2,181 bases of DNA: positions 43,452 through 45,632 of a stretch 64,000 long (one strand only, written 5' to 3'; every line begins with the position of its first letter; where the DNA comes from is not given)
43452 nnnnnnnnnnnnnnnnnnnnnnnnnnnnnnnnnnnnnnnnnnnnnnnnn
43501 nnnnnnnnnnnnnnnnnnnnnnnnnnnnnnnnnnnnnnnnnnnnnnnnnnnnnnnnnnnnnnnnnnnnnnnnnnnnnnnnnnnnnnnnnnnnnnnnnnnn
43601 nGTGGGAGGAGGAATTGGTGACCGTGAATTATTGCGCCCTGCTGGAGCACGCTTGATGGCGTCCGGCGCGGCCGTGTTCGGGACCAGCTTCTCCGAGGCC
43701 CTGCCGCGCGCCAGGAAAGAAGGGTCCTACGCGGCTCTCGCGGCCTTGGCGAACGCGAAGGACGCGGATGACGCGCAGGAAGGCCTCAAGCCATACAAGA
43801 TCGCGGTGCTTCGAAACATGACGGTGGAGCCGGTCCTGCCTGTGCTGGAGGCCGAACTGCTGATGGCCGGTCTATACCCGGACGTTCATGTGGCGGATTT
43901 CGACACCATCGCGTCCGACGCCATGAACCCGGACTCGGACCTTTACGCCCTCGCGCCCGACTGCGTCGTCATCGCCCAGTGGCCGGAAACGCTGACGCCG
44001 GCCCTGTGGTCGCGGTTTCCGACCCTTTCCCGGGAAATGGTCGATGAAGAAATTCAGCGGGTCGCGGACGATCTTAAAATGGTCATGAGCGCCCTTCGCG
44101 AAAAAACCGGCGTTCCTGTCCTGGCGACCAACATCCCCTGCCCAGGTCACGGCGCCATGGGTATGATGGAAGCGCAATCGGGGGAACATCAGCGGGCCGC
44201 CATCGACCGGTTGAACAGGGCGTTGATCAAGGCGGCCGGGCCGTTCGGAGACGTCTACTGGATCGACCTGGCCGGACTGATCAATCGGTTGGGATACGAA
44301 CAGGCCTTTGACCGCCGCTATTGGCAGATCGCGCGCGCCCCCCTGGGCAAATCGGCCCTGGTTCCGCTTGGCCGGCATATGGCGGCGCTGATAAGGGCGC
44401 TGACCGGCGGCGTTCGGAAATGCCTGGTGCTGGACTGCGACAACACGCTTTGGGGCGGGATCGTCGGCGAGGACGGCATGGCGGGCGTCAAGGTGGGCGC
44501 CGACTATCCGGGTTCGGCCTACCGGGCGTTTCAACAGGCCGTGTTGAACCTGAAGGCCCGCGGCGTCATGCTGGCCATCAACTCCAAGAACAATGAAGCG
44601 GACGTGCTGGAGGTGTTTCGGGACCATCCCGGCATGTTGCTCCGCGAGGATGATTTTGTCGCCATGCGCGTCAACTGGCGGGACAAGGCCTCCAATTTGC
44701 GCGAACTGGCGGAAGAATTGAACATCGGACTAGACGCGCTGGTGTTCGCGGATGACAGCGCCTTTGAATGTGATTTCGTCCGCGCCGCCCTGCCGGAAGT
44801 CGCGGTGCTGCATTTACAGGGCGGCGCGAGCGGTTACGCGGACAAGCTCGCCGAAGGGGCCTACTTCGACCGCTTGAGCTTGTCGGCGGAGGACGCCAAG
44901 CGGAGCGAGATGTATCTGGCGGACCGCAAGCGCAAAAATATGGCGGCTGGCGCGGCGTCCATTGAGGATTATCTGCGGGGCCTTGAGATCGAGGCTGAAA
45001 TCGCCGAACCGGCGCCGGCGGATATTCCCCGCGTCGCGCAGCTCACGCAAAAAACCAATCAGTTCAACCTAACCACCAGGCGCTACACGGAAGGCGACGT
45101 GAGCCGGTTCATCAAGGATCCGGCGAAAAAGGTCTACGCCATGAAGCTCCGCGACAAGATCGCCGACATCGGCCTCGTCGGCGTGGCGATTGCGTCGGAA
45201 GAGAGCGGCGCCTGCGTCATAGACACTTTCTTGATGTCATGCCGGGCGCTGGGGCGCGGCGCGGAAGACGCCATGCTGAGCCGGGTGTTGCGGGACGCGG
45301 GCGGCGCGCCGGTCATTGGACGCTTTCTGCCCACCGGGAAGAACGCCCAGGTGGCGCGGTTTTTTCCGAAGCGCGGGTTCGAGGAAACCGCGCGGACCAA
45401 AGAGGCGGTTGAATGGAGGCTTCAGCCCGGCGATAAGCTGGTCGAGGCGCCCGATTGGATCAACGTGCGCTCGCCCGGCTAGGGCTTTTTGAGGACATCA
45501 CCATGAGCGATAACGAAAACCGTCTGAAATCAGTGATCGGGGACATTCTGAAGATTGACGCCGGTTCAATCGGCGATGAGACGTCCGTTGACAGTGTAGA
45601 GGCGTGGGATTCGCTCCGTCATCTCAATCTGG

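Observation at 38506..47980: Carrier-protein-based acyl-building line (FkbH, 2 ACPs, KSIII, KRs, DH, MBL, ligase, AAC(3)-like) inside the flagellar glycan island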

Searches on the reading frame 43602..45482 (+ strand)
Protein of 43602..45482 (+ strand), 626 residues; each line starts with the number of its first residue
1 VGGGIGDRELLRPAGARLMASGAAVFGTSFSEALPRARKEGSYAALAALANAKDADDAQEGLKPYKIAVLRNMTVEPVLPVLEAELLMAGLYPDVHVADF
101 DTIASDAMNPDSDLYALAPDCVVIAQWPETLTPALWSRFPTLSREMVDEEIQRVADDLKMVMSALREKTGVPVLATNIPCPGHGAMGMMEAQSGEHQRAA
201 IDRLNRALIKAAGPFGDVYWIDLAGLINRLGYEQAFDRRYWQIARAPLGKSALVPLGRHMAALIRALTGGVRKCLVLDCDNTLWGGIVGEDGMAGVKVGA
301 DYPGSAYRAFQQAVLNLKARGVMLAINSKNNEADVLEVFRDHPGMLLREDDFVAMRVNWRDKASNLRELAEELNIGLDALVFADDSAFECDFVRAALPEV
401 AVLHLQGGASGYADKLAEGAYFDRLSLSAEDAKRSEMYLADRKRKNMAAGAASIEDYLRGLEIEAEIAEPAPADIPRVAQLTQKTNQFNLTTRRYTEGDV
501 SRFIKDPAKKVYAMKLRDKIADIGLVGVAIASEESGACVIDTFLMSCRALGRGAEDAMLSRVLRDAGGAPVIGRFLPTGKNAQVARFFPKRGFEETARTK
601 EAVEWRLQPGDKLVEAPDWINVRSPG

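Call 4: search_protein_families(library=pfam, proteins=[window:43602-45482:+], max_evalue=0.01)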
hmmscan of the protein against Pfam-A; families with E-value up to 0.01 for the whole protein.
window:43602-45482:+ (626 aa): 1 family
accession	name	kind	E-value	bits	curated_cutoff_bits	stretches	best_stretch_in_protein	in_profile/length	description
PF21211.3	FkbH_N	-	1.9e-09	38.1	27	1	94-253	29-180/192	FkbH, N-terminal domain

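Call 5: search_protein_families(library=ncbifam, proteins=[window:43602-45482:+], max_evalue=0.001)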
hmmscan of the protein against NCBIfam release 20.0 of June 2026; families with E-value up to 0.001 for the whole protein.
window:43602-45482:+ (626 aa): 2 families
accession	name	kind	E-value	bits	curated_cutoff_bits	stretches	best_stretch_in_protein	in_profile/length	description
TIGR01686.1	FkbH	subfamily_domain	1.2e-83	281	146.65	1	272-594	3-320/323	FkbH domain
TIGR01681.1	HAD-SF-IIIC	subfamily_domain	6.6e-15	56.1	35.75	1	273-391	1-126/132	HAD-IIIC family phosphatase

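Call 15: find_encoding_contigs(protein=window:43602-45482:+, flank=10000, max_places=6)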
Protein window:43602-45482:+ (626 aa): no gene with exactly this product is on record in the collection.

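Call 17: find_homologous_proteins(query=window:43656-45482:+, max_evalue=1e-10)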
Query window:43656-45482:+ (608 aa): 7433 proteins with E <= 1e-10 among 8000 candidates; the best 120 are listed.
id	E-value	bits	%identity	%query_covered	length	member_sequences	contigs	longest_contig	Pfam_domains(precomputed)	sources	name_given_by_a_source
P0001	0.0e+0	1358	100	100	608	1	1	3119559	PF21211.4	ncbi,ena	-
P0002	2.0e-226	772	59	98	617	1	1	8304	PF21211.4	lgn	-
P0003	3.2e-223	761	61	98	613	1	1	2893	-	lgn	-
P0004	4.7e-217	741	58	98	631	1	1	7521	PF21211.4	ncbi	-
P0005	3.0e-209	715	56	98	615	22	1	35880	PF21211.4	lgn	-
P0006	2.1e-192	659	55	92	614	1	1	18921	PF21211.4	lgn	-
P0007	2.1e-192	659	50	98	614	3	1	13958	PF21211.4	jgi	jgi:FkbH-like protein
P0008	3.1e-191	655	49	98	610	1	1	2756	PF21211.4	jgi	-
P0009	2.7e-190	652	48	97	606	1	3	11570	PF21211.4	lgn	-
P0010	6.0e-190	651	49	97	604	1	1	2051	PF21211.4,PF00583.32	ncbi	-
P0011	4.0e-189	648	48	97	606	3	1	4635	PF21211.4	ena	-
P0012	2.3e-188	646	51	98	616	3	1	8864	PF21211.4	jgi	jgi:FkbH-like protein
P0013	5.0e-188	645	50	97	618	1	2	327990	PF21211.4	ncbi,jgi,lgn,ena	-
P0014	6.7e-188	644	48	97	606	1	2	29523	PF21211.4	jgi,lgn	jgi:FkbH-like protein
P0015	1.0e-187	644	49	98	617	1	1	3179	PF21211.4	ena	-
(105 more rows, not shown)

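Call 18: find_encoding_contigs(protein=P0001, flank=10000, max_places=3)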
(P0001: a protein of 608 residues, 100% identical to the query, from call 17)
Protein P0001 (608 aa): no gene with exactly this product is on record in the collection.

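Call 19: find_encoding_contigs(protein=P0005, flank=10000, max_places=3)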
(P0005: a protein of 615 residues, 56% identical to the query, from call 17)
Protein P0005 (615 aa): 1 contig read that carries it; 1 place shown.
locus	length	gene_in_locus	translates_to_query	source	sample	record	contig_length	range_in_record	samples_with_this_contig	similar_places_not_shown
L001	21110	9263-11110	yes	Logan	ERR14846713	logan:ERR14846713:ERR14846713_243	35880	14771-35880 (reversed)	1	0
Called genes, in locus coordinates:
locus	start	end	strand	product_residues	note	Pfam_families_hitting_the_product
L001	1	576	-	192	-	?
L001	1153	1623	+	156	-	PF07378:FlbT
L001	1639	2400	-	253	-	PF00891:Methyltransf_2 (weak), PF05175:MTS (weak), PF13489:Methyltransf_23, PF05401:NodS (weak), PF13847:Methyltransf_31, PF08241:Methyltransf_11, PF08242:Methyltransf_12, PF13649:Methyltransf_25, +1 more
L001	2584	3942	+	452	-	PF16254:DUF4910, PF09940:DUF2172, PF04389:Peptidase_M28 (weak)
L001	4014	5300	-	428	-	PF01575:MaoC_dehydratas, PF13452:FAS1_DH_region, PF00106:adh_short, PF01370:Epimerase (weak), PF08659:KR, PF23441:SDR, PF13561:adh_short_C2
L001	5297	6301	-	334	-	PF08545:ACP_syn_III, PF08541:ACP_syn_III_C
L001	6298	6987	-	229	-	PF12706:Lactamase_B_2 (faint), PF00753:Lactamase_B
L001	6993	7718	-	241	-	PF00106:adh_short, PF01370:Epimerase (faint), PF13561:adh_short_C2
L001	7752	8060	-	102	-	-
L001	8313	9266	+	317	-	PF13489:Methyltransf_23, PF01795:Methyltransf_5 (faint), PF05175:MTS, PF13847:Methyltransf_31, PF08241:Methyltransf_11, PF08242:Methyltransf_12, PF13649:Methyltransf_25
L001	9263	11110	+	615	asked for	PF21211:FkbH_N (weak)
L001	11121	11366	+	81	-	-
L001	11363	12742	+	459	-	PF00501:AMP-binding, PF13193:AMP-binding_C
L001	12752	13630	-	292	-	PF02522:Antibiotic_NAT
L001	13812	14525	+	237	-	PF00551:Formyl_trans_N (weak)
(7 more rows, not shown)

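Call 24: search_solved_structures(query=window:43656-45482:+, max_evalue=0.01, show_alignments=1)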
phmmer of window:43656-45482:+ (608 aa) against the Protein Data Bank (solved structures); distinct sequences matched with E-value up to 0.01: 1.
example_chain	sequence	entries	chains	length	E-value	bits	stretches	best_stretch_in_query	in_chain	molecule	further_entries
3slr_A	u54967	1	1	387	2.5e-44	155.3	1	43-407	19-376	uncharacterized protein BF1531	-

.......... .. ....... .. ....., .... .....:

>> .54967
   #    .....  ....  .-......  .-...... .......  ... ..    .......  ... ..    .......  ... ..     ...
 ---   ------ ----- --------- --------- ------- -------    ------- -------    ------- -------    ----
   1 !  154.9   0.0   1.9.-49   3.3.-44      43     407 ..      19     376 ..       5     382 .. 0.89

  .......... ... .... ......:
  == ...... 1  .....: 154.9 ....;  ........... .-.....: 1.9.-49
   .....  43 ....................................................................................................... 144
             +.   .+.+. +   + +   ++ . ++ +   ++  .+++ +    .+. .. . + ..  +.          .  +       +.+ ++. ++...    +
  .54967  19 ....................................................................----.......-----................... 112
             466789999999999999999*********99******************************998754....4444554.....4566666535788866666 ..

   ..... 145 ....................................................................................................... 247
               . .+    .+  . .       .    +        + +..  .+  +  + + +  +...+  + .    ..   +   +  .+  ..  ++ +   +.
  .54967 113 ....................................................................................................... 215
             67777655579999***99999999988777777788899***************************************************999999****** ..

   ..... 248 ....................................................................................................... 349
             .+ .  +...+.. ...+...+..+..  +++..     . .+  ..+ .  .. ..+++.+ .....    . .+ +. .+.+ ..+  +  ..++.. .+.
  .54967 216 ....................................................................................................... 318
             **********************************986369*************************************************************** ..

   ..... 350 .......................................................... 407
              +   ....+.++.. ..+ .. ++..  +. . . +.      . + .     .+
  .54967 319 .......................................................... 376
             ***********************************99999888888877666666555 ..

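Call 26: list_cluster_members(proteins=[P0001, P0004, P0013])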
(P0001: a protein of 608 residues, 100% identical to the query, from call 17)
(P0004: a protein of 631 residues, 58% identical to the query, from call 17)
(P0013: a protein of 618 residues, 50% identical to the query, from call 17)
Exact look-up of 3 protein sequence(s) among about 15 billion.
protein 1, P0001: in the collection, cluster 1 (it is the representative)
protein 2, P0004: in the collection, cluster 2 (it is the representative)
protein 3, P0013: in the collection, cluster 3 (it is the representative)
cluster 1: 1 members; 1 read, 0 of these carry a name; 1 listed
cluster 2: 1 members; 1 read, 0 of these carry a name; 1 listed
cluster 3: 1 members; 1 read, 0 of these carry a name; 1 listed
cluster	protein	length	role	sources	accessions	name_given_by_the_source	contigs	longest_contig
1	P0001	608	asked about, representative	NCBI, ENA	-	-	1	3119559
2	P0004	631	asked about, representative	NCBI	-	-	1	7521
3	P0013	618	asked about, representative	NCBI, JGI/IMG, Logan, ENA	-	-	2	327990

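Call 28: find_related_loci(query=A1, collection=genome_contigs, flank=10000)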
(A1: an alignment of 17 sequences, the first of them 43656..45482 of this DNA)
Query A1 (608 aa) in genome_contigs; peptide patterns used: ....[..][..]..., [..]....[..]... (x = any residue, [..] = any of these).
599 stretches matched a pattern (row limit reached: there are more); 597 encode a relative of the query (tblastn E <= 1e-3); the best 80 are kept; 80 distinct loci.
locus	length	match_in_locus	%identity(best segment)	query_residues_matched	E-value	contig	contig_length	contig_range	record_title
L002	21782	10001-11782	56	10-604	0e+0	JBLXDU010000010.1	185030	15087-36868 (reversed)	MAG: Rhodospirillales bacterium isolate ES20-16 S20maxbin_out.036RE.5K@10, whole genome shotgun sequence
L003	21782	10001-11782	56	10-604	0e+0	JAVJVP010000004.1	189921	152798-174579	MAG: Rhodospirillales bacterium isolate C2-GNP5-11 k141_19559, whole genome shotgun sequence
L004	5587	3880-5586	50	5-569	0e+0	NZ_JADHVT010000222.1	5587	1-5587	MAG: Acidovorax sp. isolate BS750m-G8 BS-750m-C30992, whole genome shotgun sequence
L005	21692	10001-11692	52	43-604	0e+0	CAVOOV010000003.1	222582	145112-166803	MAG: uncultured Solirubrobacterales bacterium isolate MFD00125.bin.2.70 genome assembly, contig: contig_17125, whole gen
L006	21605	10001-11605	51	43-575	3e-172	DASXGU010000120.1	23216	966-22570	MAG TPA_asm: Gemmatimonadaceae bacterium isolate SMAG_U5173 k141_1290260, whole genome shotgun sequence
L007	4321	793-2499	47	10-575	8e-166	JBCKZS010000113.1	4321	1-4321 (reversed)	Vicinamibacterales bacterium isolate SLM_MC1B_24-G04 Node_113_length_4321_cov_69.699738, whole genome shotgun sequence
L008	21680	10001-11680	43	46-600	2e-153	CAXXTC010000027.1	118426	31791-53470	MAG: Phycisphaerae bacterium isolate 5e6e2042-626d-414e-84c0-3edaace0f2b0 genome assembly, contig: contig_27, whole geno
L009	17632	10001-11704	43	44-608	4e-153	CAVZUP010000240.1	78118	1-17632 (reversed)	MAG: uncultured Acidobacteriaceae bacterium isolate MFD05379.bin.1.4 genome assembly, contig: contig_8826, whole genome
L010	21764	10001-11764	41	20-605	1e-150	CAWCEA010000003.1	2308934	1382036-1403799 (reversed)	MAG: uncultured Acidobacteriaceae bacterium isolate MFD05502.bin.1.14 genome assembly, contig: contig_23353, whole genom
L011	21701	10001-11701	43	44-605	1e-149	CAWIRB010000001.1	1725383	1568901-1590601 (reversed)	MAG: uncultured Acidobacteriaceae bacterium isolate MFD01689.bin.1.48 genome assembly, contig: contig_20026, whole genom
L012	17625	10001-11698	42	43-605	7e-149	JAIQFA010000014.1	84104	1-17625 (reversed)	MAG: Terriglobia bacterium isolate SRVP_18 SR-VP_26_10_2019_B_40cm_scaffold_329, whole genome shotgun sequence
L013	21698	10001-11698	42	43-605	6e-151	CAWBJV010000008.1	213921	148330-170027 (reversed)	MAG: uncultured Acidobacteriaceae bacterium isolate MFD03346.bin.1.68 genome assembly, contig: contig_29691, whole genom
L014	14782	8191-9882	43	48-608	1e-147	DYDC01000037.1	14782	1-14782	MAG TPA_asm: Methylacidiphilum sp. isolate IMS_BF NODE_918_length_14792_cov_59.6786, whole genome shotgun sequence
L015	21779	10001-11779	40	2-605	5e-147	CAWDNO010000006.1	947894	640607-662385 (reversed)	MAG: uncultured Acidobacteriota bacterium isolate MFD03346.bin.2.94 genome assembly, contig: contig_27185, whole genome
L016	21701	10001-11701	43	43-606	1e-146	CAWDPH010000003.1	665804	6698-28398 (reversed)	MAG: uncultured Acidobacteriaceae bacterium isolate MFD09222.bin.1.150 genome assembly, contig: contig_40394, whole geno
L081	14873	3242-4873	38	46-592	9e-119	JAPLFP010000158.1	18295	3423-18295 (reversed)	MAG: Ignavibacteriales bacterium isolate LacPavin_0920_SED5_MAG_52_10 LacPavin_0920_SED5_scaffold_2467755, whole genome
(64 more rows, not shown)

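Call 31: find_encoding_contigs(protein=P0013, flank=10000, max_places=2)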
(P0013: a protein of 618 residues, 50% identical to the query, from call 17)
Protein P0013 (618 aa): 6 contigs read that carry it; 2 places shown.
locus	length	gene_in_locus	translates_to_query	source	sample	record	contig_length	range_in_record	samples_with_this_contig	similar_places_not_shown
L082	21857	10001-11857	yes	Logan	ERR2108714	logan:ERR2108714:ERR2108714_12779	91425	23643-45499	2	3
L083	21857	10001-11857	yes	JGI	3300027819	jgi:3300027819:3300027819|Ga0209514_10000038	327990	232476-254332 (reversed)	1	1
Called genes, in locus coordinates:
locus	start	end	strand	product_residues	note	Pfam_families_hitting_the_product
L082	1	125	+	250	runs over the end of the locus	-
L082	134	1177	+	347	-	PF03102:NeuB, PF08666:SAF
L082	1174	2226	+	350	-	-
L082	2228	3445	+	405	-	PF13489:Methyltransf_23, PF13847:Methyltransf_31 (weak), PF08241:Methyltransf_11, PF08242:Methyltransf_12, PF13649:Methyltransf_25, PF22674:C2185-like_N (weak)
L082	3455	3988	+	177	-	PF13302:Acetyltransf_3, PF13420:Acetyltransf_4, PF13523:Acetyltransf_8 (weak)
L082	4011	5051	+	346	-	PF01728:FtsJ (faint), PF02390:Methyltransf_4 (weak), PF10017:Methyltransf_33 (weak), PF08242:Methyltransf_12 (weak), PF13649:Methyltransf_25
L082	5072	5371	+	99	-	-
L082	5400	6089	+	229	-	PF00106:adh_short, PF01370:Epimerase (weak), PF08659:KR (weak), PF13561:adh_short_C2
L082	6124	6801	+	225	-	PF00753:Lactamase_B, PF23023:Anti-Pycsar_Apyc1 (weak)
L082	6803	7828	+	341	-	PF08545:ACP_syn_III, PF08541:ACP_syn_III_C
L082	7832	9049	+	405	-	PF01575:MaoC_dehydratas, PF13452:FAS1_DH_region (weak), PF00106:adh_short, PF01370:Epimerase (faint), PF08659:KR, PF23441:SDR, PF13561:adh_short_C2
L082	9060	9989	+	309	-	PF13489:Methyltransf_23, PF08241:Methyltransf_11, PF08242:Methyltransf_12, PF13649:Methyltransf_25, PF13847:Methyltransf_31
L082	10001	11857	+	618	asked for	PF21211:FkbH_N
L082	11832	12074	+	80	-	-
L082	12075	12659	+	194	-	PF13302:Acetyltransf_3, PF13420:Acetyltransf_4, PF00583:Acetyltransf_1, PF13523:Acetyltransf_8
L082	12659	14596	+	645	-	-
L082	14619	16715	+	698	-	-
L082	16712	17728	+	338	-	PF05050:Methyltransf_21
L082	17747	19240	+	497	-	PF02310:B12-binding, PF04055:Radical_SAM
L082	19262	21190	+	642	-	-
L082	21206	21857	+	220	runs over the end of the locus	PF02348:CTP_transf_3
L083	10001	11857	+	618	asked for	PF21211:FkbH_N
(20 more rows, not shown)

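Call 32: find_encoding_contigs(protein=P0006, flank=10000, max_places=2)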
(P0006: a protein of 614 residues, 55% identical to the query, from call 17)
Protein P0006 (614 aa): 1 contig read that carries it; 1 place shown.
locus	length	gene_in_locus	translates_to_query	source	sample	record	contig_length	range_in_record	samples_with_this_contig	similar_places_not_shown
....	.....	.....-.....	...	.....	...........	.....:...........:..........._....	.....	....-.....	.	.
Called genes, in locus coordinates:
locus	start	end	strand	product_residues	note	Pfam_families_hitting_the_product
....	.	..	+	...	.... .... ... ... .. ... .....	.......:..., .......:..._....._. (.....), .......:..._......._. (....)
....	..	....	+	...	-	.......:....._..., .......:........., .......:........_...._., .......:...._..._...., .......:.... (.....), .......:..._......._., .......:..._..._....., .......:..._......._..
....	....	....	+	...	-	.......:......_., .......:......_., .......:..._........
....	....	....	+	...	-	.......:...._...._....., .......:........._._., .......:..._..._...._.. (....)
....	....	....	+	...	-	-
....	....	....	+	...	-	-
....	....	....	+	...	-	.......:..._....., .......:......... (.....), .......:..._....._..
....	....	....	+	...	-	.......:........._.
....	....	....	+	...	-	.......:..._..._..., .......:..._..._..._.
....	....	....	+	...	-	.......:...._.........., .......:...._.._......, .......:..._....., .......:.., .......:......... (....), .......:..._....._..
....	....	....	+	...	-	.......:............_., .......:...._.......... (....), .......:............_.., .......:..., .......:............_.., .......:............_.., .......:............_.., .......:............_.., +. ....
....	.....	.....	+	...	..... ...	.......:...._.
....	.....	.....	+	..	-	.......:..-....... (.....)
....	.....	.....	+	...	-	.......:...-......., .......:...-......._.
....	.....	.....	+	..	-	-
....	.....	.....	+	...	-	-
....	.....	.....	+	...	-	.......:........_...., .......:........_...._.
